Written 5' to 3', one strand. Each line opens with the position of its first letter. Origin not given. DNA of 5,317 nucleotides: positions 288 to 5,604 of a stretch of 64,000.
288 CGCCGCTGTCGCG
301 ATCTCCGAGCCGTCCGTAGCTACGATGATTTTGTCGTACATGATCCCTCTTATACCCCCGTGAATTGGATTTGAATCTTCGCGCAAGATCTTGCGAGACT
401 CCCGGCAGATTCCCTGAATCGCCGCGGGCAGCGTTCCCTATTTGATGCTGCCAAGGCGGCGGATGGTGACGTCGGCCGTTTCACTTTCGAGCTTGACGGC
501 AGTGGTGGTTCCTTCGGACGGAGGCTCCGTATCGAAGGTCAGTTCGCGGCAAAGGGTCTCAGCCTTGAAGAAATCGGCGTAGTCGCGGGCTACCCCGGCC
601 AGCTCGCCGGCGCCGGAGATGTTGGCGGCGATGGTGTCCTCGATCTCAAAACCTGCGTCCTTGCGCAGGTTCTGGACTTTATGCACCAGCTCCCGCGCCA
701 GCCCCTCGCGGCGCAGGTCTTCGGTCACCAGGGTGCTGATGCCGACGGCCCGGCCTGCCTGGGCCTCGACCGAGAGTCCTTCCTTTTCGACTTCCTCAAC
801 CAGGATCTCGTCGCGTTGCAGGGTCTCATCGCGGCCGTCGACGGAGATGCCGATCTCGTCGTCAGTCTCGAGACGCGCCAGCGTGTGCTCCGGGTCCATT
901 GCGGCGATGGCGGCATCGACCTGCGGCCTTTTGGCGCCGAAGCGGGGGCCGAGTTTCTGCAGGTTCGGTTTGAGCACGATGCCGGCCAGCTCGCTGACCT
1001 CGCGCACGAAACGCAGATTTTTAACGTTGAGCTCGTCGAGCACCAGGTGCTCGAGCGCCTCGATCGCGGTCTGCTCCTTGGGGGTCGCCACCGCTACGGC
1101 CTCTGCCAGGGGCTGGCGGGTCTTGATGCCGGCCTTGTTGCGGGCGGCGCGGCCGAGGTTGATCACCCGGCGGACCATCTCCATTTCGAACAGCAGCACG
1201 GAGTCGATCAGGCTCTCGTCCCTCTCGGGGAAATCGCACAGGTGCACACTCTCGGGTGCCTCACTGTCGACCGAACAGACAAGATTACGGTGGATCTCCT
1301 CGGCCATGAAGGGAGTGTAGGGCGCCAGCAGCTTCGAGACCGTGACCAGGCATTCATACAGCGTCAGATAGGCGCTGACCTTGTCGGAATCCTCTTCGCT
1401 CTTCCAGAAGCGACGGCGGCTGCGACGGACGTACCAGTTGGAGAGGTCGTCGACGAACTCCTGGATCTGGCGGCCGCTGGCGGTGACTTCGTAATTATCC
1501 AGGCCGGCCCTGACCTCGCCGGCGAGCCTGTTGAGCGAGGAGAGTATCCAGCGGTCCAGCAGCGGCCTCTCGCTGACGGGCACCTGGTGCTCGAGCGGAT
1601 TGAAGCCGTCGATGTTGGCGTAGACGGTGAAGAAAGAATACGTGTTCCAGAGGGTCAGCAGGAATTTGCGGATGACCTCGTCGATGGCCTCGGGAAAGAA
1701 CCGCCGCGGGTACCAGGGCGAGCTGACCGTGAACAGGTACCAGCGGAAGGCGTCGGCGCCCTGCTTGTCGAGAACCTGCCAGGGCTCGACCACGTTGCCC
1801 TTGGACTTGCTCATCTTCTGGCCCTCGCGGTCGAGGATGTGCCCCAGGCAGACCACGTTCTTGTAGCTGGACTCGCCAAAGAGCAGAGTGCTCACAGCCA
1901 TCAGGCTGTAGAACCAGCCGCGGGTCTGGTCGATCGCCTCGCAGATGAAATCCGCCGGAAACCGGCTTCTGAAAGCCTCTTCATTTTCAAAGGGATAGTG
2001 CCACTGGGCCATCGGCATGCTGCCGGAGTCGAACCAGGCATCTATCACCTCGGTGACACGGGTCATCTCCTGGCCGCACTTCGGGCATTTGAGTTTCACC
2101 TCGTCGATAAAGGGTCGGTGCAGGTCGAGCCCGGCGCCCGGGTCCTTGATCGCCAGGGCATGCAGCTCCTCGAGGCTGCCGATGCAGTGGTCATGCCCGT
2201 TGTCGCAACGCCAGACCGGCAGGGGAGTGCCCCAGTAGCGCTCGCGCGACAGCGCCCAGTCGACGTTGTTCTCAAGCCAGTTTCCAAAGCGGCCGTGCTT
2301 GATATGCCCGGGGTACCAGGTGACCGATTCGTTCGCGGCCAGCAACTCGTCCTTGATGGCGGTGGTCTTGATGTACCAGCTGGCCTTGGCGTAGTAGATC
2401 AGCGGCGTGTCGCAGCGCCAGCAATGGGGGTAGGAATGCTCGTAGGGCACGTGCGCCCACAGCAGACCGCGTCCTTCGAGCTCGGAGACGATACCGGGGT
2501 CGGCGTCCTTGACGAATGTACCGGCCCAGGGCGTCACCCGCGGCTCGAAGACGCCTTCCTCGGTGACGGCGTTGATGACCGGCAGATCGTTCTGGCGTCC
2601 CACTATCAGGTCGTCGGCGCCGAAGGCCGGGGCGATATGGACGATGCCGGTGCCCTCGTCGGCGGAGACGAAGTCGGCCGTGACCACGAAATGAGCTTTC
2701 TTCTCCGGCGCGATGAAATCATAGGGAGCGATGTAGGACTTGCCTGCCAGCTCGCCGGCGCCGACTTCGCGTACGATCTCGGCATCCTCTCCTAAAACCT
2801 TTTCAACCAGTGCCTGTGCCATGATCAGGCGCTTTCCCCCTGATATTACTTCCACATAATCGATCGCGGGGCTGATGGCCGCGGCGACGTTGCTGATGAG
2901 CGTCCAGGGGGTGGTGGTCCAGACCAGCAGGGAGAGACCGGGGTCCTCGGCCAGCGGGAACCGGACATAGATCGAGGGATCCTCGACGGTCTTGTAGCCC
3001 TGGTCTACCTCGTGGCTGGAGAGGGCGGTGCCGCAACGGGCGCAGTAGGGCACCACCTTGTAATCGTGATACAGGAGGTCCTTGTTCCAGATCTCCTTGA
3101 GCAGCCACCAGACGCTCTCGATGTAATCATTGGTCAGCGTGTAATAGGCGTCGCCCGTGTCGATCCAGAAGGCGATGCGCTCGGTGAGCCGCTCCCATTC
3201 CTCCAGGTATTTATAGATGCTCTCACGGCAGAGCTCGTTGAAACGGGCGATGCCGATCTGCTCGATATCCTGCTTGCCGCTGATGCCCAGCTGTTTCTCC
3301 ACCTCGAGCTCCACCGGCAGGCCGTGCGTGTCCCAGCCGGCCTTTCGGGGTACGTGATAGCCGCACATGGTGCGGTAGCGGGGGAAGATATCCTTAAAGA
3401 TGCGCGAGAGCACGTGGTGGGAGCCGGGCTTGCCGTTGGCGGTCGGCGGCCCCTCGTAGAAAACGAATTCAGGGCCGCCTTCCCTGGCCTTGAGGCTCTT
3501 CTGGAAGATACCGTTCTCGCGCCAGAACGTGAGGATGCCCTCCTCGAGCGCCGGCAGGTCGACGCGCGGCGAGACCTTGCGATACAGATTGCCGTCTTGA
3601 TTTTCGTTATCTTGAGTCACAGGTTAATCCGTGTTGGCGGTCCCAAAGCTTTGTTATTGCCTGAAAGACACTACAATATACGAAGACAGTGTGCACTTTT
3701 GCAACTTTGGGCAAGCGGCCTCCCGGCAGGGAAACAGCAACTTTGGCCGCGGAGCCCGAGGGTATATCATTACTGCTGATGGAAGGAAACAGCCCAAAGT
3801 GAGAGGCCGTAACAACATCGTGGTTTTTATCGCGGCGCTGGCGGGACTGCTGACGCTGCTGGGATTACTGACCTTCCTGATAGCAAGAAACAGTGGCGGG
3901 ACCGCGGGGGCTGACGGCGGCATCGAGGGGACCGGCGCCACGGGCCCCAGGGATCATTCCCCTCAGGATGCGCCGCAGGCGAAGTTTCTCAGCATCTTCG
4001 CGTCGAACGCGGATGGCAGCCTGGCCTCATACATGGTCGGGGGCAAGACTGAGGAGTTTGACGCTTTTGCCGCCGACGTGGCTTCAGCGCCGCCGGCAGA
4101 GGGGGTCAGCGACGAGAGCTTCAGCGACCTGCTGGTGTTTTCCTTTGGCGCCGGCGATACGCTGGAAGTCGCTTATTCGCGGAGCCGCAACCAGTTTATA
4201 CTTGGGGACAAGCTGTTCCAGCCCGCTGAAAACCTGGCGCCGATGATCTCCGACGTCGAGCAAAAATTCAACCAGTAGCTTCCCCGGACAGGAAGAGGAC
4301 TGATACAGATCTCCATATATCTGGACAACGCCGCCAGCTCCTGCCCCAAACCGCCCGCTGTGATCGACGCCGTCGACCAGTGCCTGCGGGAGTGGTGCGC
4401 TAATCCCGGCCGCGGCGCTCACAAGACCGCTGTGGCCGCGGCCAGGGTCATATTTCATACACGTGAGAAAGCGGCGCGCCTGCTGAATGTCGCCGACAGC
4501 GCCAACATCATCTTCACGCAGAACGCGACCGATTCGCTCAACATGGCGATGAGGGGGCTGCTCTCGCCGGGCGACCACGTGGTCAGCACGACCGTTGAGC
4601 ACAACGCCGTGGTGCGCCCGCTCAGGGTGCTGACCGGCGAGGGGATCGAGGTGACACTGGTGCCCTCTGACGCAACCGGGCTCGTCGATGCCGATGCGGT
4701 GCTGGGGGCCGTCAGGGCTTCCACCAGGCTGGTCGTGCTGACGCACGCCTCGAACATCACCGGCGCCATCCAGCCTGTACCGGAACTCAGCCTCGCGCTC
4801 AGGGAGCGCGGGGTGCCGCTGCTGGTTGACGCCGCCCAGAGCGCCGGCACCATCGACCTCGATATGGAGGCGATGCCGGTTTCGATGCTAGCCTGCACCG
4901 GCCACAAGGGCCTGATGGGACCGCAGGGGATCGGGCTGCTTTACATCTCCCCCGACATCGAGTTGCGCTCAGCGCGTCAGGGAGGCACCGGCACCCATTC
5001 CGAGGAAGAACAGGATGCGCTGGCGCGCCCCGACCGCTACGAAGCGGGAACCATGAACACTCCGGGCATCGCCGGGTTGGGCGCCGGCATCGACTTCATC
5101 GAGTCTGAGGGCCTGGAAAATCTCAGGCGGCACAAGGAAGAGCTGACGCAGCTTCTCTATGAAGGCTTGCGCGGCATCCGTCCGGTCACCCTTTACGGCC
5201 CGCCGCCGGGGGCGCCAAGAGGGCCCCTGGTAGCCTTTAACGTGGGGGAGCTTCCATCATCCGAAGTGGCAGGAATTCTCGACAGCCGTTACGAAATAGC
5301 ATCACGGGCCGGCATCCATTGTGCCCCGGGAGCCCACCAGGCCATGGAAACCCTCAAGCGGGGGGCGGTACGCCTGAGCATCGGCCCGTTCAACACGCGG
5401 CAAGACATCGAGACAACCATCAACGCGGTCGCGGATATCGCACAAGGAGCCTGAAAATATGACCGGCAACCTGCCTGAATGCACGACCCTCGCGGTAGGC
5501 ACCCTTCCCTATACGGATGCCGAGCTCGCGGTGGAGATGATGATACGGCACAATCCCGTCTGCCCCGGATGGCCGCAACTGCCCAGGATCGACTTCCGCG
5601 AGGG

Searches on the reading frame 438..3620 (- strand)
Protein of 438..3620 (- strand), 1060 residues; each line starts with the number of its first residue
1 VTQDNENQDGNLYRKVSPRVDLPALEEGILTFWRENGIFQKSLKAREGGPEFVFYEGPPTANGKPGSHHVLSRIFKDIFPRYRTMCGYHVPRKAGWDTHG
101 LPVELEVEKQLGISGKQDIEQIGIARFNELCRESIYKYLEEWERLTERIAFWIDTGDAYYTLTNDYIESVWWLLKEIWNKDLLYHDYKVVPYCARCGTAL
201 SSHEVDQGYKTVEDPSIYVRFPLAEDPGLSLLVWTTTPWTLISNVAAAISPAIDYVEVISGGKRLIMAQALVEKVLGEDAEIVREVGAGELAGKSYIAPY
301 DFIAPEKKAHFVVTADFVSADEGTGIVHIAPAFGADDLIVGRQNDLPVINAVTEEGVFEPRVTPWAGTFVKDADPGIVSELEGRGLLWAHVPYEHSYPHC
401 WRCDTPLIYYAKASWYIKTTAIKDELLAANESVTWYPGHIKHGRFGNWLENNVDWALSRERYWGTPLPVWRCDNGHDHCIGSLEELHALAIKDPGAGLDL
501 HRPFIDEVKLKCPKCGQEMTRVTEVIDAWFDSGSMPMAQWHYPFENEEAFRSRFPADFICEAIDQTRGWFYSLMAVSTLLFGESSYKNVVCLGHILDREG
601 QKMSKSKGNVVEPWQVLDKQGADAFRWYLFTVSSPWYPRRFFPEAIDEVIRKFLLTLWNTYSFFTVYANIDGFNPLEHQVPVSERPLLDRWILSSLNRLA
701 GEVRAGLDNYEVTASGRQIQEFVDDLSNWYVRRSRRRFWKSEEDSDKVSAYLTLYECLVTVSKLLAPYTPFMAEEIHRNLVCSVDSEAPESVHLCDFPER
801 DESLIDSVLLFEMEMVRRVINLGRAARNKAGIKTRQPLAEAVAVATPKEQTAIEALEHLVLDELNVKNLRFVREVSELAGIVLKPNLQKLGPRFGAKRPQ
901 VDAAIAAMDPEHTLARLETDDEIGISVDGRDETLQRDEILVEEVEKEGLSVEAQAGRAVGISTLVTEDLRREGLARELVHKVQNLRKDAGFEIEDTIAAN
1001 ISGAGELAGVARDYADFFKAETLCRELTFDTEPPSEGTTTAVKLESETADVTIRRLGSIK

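Call 8: search_protein_families(library=pfam, proteins=[window:438-3620:-], max_evalue=0.001)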
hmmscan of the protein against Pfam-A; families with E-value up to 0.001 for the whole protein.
window:438-3620:- (1060 aa): 4 families
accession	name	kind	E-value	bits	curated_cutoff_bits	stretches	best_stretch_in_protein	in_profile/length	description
PF00133.28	tRNA-synt_1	-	2.1e-121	406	22.7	1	29-632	2-404/414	tRNA synthetases class I (I, L, M and V)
PF19302.4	DUF5915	-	1.5e-45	155.6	27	1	858-1055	2-194/195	Domain of unknown function (DUF5915)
PF08264.19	Anticodon_1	-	2.6e-32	112.2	25.1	1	689-839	1-145/148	Anticodon-binding domain of tRNA ligase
PF09334.17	tRNA-synt_1g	-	3.4e-15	56.1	20.1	2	569-633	294-358/391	tRNA synthetases class I (M)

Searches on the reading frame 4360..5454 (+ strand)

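Call 8: search_protein_families(library=pfam, proteins=[window:4360-5454:+], max_evalue=0.001)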
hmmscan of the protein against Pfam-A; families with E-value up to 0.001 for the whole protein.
window:4360-5454:+ (364 aa): 4 families
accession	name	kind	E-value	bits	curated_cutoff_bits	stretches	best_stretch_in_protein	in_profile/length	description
PF00266.25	Aminotran_5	-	1.1e-81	275.1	21.5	1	2-351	16-369/371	Aminotransferase class-V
PF01041.23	DegT_DnrJ_EryC1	-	8.6e-08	32.2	19.8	1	45-165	37-153/360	DegT/DnrJ/EryC1/StrS aminotransferase family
PF01212.27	Beta_elim_lyase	-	6.4e-05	22.9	27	1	34-204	37-220/288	Beta-eliminating lyase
PF01053.26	Cys_Met_Meta_PP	-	0.00056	19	27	0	53-164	73-180/381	Cys/Met metabolism PLP-dependent enzyme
